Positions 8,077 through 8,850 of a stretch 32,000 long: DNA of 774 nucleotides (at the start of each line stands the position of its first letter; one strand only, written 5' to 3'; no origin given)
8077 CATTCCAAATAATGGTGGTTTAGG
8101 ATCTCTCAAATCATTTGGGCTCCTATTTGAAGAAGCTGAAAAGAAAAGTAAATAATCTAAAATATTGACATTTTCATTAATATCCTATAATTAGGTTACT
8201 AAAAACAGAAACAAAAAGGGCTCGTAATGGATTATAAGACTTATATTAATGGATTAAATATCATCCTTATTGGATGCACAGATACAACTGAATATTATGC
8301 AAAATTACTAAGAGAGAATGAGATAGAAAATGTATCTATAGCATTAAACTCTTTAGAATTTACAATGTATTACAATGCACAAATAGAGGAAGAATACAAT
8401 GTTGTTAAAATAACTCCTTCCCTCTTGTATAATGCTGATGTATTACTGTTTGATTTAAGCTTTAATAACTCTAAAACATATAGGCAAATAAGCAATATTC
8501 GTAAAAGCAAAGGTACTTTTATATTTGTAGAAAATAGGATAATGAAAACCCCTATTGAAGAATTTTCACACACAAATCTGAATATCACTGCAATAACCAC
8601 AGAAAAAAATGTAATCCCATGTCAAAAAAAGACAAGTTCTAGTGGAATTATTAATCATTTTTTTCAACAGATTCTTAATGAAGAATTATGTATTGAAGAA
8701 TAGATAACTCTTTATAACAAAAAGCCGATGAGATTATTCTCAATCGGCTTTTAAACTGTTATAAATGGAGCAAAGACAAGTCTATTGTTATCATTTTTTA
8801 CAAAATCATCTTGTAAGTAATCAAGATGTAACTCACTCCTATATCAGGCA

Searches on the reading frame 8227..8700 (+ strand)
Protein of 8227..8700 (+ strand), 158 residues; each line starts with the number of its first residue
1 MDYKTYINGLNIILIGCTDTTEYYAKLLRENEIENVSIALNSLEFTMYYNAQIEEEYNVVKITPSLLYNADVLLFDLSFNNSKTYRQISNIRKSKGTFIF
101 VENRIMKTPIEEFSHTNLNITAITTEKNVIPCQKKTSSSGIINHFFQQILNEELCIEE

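Call 27: search_protein_families(library=phrogs, proteins=[window:8227-8700:+], max_evalue=1)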
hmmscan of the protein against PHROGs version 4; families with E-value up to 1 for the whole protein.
window:8227-8700:+ (158 aa): 2 families
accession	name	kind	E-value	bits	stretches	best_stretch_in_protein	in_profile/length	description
phrog_18368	-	unknown function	0.077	14.2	1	89-152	6-69/72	-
phrog_12875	-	unknown function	0.092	13.8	1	7-40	15-47/72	-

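Call 45: search_protein_families(library=padloc, proteins=[window:8227-8700:+], max_evalue=1)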
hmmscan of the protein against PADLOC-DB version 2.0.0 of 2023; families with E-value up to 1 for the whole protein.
window:8227-8700:+ (158 aa): 0 families

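Call 71: search_protein_families(library=pfam, proteins=[window:8227-8700:+], max_evalue=0.01)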
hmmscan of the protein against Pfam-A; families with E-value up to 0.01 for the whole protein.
window:8227-8700:+ (158 aa): 0 families
